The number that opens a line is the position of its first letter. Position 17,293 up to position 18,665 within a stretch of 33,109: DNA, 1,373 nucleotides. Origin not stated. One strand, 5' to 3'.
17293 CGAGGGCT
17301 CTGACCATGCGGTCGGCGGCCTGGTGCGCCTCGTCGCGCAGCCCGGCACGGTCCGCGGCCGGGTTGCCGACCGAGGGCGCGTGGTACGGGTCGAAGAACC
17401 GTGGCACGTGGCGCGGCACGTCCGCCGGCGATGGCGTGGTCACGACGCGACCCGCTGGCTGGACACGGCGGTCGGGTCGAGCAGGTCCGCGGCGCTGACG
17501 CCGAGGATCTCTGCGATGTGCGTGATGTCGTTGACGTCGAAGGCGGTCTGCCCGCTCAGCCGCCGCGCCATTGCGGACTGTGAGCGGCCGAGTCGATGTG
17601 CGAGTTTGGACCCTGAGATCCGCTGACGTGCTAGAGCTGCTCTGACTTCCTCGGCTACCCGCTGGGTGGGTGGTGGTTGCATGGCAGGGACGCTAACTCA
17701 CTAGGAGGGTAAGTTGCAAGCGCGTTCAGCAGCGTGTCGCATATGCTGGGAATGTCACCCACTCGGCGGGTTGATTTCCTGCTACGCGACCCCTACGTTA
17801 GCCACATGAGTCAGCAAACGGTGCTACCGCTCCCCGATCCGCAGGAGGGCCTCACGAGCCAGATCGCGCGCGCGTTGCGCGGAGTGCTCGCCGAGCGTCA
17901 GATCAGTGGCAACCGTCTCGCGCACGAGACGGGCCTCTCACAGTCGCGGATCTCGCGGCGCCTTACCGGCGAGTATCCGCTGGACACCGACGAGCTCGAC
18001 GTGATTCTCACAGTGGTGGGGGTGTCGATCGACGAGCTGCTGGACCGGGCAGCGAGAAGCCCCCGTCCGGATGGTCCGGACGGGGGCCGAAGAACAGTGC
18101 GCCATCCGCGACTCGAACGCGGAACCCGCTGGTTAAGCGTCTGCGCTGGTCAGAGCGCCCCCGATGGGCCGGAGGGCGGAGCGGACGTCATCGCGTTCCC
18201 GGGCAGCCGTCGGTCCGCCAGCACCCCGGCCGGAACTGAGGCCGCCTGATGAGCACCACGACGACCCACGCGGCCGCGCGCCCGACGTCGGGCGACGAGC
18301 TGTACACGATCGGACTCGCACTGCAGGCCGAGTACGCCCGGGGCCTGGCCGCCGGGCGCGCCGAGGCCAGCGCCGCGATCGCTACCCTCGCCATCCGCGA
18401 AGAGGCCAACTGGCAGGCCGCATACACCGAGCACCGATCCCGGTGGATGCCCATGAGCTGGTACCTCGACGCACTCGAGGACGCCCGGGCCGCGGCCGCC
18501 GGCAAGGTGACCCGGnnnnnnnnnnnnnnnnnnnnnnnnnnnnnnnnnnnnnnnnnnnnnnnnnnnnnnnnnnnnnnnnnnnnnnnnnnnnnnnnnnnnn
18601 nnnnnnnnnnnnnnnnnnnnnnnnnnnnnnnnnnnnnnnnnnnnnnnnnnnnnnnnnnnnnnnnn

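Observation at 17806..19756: Integration-dependent immunity architecture: Rep and Int both end in Ala-Ala, in a rep-orf-orf-int operon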

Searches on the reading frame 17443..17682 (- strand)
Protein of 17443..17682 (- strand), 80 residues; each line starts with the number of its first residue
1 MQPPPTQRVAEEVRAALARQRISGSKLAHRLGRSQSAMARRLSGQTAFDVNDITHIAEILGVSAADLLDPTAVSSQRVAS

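Call 5: search_protein_families(library=pfam, proteins=[window:17443-17682:-], max_evalue=0.01)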
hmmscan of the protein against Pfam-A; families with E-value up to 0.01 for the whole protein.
window:17443-17682:- (80 aa): 6 families
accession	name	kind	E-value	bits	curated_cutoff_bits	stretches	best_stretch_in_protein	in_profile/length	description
PF08667.16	BetR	-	2.8e-08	34.4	21.6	1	9-72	6-73/148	BetR domain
PF13560.12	HTH_31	-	6.3e-05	23.6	27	1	11-67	4-61/64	Helix-turn-helix domain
PF13443.12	HTH_26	-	0.00013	22.6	22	1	16-70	5-60/63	Cro/C1-type HTH DNA-binding domain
PF01381.28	HTH_3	-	0.0041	17.6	23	1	14-67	2-55/55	Helix-turn-helix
PF05650.16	DUF802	-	0.0049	17.8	22.6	1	6-45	9-48/53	Domain of unknown function (DUF802)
PF21291.3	CYNS_N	-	0.0089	16.4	27.1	1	7-66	2-61/69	Cyanate hydratase, N-terminal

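Call 37: search_protein_families(library=phrogs, proteins=[window:17443-17682:-], max_evalue=0.1)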
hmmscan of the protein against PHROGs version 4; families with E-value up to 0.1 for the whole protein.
window:17443-17682:- (80 aa): 22 families
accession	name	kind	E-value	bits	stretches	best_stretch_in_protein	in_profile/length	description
phrog_4583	-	transcription regulation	4.4e-19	69.3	1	6-75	8-77/81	transcriptional repressor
phrog_2328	-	transcription regulation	3.2e-09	37.6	1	4-70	11-77/128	transcriptional repressor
phrog_4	-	transcription regulation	9.7e-07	29.1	1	9-70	137-194/400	transcriptional repressor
phrog_2967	-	transcription regulation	1.1e-05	26.1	1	7-68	9-70/225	transcriptional regulator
phrog_13326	-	unknown function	1.2e-05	26.5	1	25-73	11-59/151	-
phrog_638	-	transcription regulation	0.00014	22.7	1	18-65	14-61/145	transcriptional regulator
phrog_7241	-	transcription regulation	0.00033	21.7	1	12-68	65-121/122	transcriptional regulator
phrog_3557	-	transcription regulation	0.00035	21.8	1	8-67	13-71/142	transcriptional regulator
phrog_34939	-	unknown function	0.00039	21.1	1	15-75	16-77/280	-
phrog_8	-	transcription regulation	0.00068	20.2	1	20-69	88-137/346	transcriptional regulator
phrog_2439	-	transcription regulation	0.00073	19.5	1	12-65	11-64/367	transcriptional regulator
phrog_4779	-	transcription regulation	0.0076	17.8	1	10-50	4-45/98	transcriptional regulator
phrog_4441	-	DNA, RNA and nucleotide metabolism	0.0077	17.5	1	23-69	20-66/98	HTH DNA binding protein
phrog_1373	-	transcription regulation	0.0099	16.9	1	9-64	64-119/166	transcriptional regulator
phrog_18342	-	transcription regulation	0.011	16.8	1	11-76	21-88/123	transcriptional repressor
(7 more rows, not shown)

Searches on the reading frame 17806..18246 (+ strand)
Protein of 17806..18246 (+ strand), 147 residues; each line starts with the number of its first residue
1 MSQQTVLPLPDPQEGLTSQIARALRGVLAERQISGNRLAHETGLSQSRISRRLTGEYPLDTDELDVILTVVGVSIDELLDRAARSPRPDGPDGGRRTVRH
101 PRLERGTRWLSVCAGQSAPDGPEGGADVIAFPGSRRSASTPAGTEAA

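Call 5: search_protein_families(library=pfam, proteins=[window:17806-18246:+], max_evalue=0.01)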
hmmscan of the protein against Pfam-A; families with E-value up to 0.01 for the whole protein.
window:17806-18246:+ (147 aa): 5 families
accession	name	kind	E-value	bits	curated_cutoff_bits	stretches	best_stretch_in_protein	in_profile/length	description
PF13443.12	HTH_26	-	4.3e-09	36.9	22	1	24-81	2-60/63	Cro/C1-type HTH DNA-binding domain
PF01381.28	HTH_3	-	6.8e-06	26.5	23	1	30-78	7-55/55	Helix-turn-helix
PF13560.12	HTH_31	-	9.7e-05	23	27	1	21-78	3-61/64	Helix-turn-helix domain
PF20432.4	Xre-like-HTH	-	0.00015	22.4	25.8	1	21-71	12-62/63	Antitoxin Xre-like helix-turn-helix domain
PF04814.19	HNF-1_N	-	0.00058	20.8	29.7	1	18-60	120-162/175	Hepatocyte nuclear factor 1 (HNF-1), N terminus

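Call 9: search_dna_similar(query=window:17806-18246:+, collection=phages, mode=protein, max_rows=30, max_evalue=0.001)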
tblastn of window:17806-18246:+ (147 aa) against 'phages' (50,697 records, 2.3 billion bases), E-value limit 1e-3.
Records with a match: 30; places in all: 30; records where one place covers at least 80% of the query: 0.
Best place of each record, by identity: <60% 30.
By first word of the organism name: Gordonia 20; Arthrobacter 7; Rothia 2; Mycobacterium 1.
By host as written in the record: Gordonia terrae 3612 16; Arthrobacter globiformis NRRL B-2979 SEA 4; Arthrobacter globiformis B-2979 3; - 2; Rothia dentocariosa TC5 2; Gordonia rubripertincta NRRL B-16540 1; Mycobacterium abscessus GD16 1; Gordonia terrae CAG3 1.
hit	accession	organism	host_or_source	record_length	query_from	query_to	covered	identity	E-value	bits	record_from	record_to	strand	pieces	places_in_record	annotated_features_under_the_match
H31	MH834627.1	Arthrobacter phage Ryan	Arthrobacter globiformis NRRL B-2979 SEA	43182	14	94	55%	45.7%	6e-11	64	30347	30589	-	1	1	43: helix-turn-helix DNA-binding protein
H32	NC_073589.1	Arthrobacter phage Ryan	Arthrobacter globiformis NRRL B-2979 SEA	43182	14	94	55%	45.7%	6e-11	64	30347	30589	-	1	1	43: helix-turn-helix DNA-binding protein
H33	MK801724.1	Gordonia phage PhrostedPhlake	Gordonia terrae 3612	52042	1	99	67%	35.3%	3e-7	54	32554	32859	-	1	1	44: immunity repressor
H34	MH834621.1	Arthrobacter phage Nandita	Arthrobacter globiformis NRRL B-2979 SEA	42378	14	79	45%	48.5%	7e-9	59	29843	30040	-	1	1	43: helix-turn-helix DNA-binding protein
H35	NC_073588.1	Arthrobacter phage Nandita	Arthrobacter globiformis NRRL B-2979 SEA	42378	14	79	45%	48.5%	7e-9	59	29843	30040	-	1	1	43: helix-turn-helix DNA-binding protein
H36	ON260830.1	Gordonia phage WinkNick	Gordonia rubripertincta NRRL B-16540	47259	8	79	49%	44.4%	7e-9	59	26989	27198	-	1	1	35: immunity repressor | 36: hypothetical protein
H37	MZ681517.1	Gordonia phage Dolores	Gordonia terrae 3612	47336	8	79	49%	44.4%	7e-9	59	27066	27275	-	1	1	34: immunity repressor | 35: hypothetical protein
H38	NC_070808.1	Gordonia phage Dolores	Gordonia terrae 3612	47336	8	79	49%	44.4%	7e-9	59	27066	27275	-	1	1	34: transcriptional repressor | 35: hypothetical protein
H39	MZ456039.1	Gordonia phage Samman98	soil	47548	8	79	49%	44.4%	7e-9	59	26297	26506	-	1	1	33: immunity repressor | 34: membrane protein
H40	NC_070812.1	Gordonia phage Samman98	soil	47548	8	79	49%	44.4%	7e-9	59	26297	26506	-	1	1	33: transcriptional repressor | 34: membrane protein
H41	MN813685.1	Gordonia phage Gudmit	Gordonia terrae 3612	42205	11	94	57%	37.6%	6e-7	53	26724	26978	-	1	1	36: immunity repressor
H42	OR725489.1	Gordonia phage RayTheFireFly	Gordonia terrae 3612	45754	17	78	42%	50.0%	9e-11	64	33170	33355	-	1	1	47: immunity repressor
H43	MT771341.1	Gordonia phage DirtyBoi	Gordonia terrae 3612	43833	17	78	42%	50.0%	1e-10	64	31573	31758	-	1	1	42: immunity repressor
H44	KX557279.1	Gordonia phage Hedwig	Gordonia terrae 3612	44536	17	78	42%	50.0%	1e-10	64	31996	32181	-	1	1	43: immunity repressor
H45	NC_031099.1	Gordonia phage Hedwig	Gordonia terrae 3612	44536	17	78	42%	50.0%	1e-10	64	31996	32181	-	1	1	43: transcriptional repressor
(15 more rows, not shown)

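Call 10: find_homologous_proteins(query=window:17806-18246:+)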
Query window:17806-18246:+ (147 aa): 3 proteins with E <= 0.001 among 424 candidates.
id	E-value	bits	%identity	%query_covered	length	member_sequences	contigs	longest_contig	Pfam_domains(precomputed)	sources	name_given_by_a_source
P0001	3.6e-88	311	100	100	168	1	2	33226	PF01381.29,PF13443.13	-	-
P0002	6.7e-40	154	85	64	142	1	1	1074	PF01381.29,PF13560.13,PF13443.13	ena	-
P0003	7.0e-23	99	64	64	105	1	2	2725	PF20432.5,PF13560.13,PF13443.13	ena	-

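Call 12: find_encoding_contigs(protein=P0002, flank=10000)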
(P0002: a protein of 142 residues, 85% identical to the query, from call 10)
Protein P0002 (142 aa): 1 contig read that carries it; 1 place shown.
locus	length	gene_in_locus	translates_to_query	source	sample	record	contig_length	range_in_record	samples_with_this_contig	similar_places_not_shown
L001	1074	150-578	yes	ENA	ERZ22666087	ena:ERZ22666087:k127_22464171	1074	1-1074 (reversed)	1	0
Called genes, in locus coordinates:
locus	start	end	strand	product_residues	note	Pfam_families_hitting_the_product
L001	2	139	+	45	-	?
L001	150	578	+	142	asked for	PF01381:HTH_3 (weak), PF13560:HTH_31 (weak), PF13443:HTH_26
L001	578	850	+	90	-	-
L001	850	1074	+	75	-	?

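Call 13: find_encoding_contigs(protein=P0003, flank=10000)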
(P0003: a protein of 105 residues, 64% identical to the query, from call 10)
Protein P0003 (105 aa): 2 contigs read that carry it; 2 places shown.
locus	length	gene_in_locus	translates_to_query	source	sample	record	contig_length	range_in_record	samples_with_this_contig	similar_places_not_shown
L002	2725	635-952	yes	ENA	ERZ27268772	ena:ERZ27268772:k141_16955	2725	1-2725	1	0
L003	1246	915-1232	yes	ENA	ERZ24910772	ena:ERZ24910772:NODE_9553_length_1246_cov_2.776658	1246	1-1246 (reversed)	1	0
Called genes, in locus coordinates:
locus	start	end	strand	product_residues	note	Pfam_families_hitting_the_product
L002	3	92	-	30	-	?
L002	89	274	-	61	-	-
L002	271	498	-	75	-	PF13443:HTH_26 (weak)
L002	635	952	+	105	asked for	PF20432:Xre-like-HTH (weak), PF13560:HTH_31 (weak), PF13443:HTH_26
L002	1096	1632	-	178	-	-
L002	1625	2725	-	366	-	?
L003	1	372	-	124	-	?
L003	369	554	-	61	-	-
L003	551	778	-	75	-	PF13443:HTH_26 (weak)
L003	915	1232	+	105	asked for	PF20432:Xre-like-HTH (weak), PF13560:HTH_31 (weak), PF13443:HTH_26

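Call 19: search_protein_families(library=pfam, proteins=[L001:578-847:+], max_evalue=1)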
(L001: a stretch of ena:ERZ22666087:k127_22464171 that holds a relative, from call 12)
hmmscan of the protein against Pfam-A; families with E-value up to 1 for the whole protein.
L001:578-847:+ (90 aa): 0 families

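Call 30: find_related_loci(query=window:17806-18246:+, collection=viral_contigs, flank=6000)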
Query window:17806-18246:+ (147 aa) in viral_contigs; peptide patterns used: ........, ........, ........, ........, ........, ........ (x = any residue, [..] = any of these).
43 stretches matched a pattern, but none encodes a relative of the query by tblastn (E <= 1e-3).

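Call 37: search_protein_families(library=phrogs, proteins=[window:17806-18246:+, L001:578-847:+], max_evalue=0.1)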
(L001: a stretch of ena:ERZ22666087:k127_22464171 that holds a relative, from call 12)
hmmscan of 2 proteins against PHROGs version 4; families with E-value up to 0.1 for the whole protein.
window:17806-18246:+ (147 aa): 14 families
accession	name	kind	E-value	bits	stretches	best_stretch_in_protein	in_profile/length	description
phrog_4583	-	transcription regulation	7.9e-12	46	1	17-84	8-75/81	transcriptional repressor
phrog_2328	-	transcription regulation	3.6e-09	37.5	1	18-94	14-88/128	transcriptional repressor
phrog_3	-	transcription regulation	0.00019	22.3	1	22-86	91-155/430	transcriptional repressor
phrog_4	-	transcription regulation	0.0002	21.5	1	20-108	137-212/400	transcriptional repressor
phrog_27318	-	unknown function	0.00049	20.4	1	19-79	4-63/289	-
phrog_296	-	integration and excision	0.001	18.9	1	12-65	220-273/626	DNA transposition protein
phrog_8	-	transcription regulation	0.0022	18.5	1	28-81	85-138/346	transcriptional regulator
phrog_8522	-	DNA, RNA and nucleotide metabolism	0.0048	18.4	1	20-61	8-51/71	HTH DNA binding protein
phrog_2439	-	transcription regulation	0.01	15.7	1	22-79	10-67/367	transcriptional regulator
phrog_638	-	transcription regulation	0.014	16.2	1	34-77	19-62/145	transcriptional regulator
phrog_2339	-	DNA, RNA and nucleotide metabolism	0.017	16.1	1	17-71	23-78/98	HTH DNA binding protein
phrog_2967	-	transcription regulation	0.023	15.2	1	19-78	10-69/225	transcriptional regulator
phrog_34939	-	unknown function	0.028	15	1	21-80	11-71/280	-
phrog_13326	-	unknown function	0.073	14.2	0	36-82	11-57/151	-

L001:578-847:+ (90 aa): 0 families

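Call 53: find_related_loci(query=A1, collection=metagenome_contigs, flank=6000)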
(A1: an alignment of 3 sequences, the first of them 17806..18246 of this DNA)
Query A1 (147 aa) in metagenome_contigs; peptide patterns used: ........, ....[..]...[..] (x = any residue, [..] = any of these).
219 stretches matched a pattern, but none encodes a relative of the query by tblastn (E <= 1e-3).

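Call 87: search_protein_families(library=padloc, proteins=[L001:578-847:+], max_evalue=0.1)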
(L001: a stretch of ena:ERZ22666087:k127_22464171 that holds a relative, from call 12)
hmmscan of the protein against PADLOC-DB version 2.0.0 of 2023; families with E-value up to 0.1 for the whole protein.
L001:578-847:+ (90 aa): 0 families

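Call 88: predict_structure(alignment_id=A1)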
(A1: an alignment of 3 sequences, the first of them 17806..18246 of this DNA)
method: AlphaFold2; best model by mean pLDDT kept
length: 147 residues; sequences in the alignment: 3
mean_pLDDT: 65.2   pTM: 0.46
mean pLDDT of the five models: 65.2, 64.2, 61.1, 61.0, 58.1
residues with pLDDT >= 90: 21; 70-90: 49; 50-70: 12; < 50: 65
segments of 3 or more residues with pLDDT < 50: 2-4, 6-11, 89-127, 129-144
pLDDT, mean of each block of 10 residues (from residue 1): 47 69 89 90 90 85 90 89 66 40 40 40 45 46 47
secondary structure, 60 per line:
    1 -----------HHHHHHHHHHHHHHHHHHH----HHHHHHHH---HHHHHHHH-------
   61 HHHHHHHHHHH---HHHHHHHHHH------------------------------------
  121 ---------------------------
elements in order: H12-30 H35-42 H46-53 H61-71 H75-84

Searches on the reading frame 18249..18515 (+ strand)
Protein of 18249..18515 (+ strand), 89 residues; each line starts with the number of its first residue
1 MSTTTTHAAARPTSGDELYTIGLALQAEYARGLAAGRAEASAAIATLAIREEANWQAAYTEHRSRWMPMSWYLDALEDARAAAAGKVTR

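Call 5: search_protein_families(library=pfam, proteins=[window:18249-18515:+], max_evalue=0.01)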
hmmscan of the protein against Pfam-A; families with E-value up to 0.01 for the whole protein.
window:18249-18515:+ (89 aa): 0 families

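Call 19: search_protein_families(library=pfam, proteins=[window:18249-18515:+], max_evalue=1)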
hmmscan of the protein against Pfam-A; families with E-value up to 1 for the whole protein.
window:18249-18515:+ (89 aa): 0 families

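Call 37: search_protein_families(library=phrogs, proteins=[window:18249-18515:+], max_evalue=0.1)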
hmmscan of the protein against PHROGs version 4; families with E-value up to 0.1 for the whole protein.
window:18249-18515:+ (89 aa): 0 families

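Call 38: search_protein_families(library=ncbifam, proteins=[window:18249-18515:+], max_evalue=0.1)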
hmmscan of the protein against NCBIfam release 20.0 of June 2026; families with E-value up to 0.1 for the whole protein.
window:18249-18515:+ (89 aa): 0 families

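Call 68: search_dna_similar(query=window:18249-18515:+, collection=phages, mode=protein, max_rows=20, max_evalue=0.01)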
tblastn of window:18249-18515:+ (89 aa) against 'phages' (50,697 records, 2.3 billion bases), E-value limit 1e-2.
No match.

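Call 85: search_solved_structures(query=window:18249-18515:+, max_evalue=10)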
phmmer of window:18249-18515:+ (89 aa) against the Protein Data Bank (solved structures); distinct sequences matched with E-value up to 10: 3.
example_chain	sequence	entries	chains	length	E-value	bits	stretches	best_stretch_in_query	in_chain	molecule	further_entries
7nrr_AAA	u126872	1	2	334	0.5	14.1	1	14-68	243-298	TRAP dicarboxylate transporter-DctP subunit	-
7nsw_AAA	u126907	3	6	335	0.51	14.1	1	14-68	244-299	TRAP dicarboxylate transporter-DctP subunit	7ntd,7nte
2q6t_A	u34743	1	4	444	1.8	12.3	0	36-80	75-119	DnaB replication fork helicase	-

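Call 87: search_protein_families(library=padloc, proteins=[window:18249-18515:+], max_evalue=0.1)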
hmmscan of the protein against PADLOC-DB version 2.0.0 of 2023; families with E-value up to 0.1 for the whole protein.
window:18249-18515:+ (89 aa): 0 families

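Call 89: search_protein_representatives(protein=window:18249-18515:+)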
Query: 89 residues. Proteins with E-value up to 0.001 (for the whole library): 3; up to 1e-10: 1; up to 1e-30: 1. The best 3 are listed.
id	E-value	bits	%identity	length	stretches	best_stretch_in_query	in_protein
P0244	1.2e-48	178.2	100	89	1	1-89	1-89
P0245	3.2e-05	40.2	62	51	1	10-48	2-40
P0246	3.3e-04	37.0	30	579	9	3-41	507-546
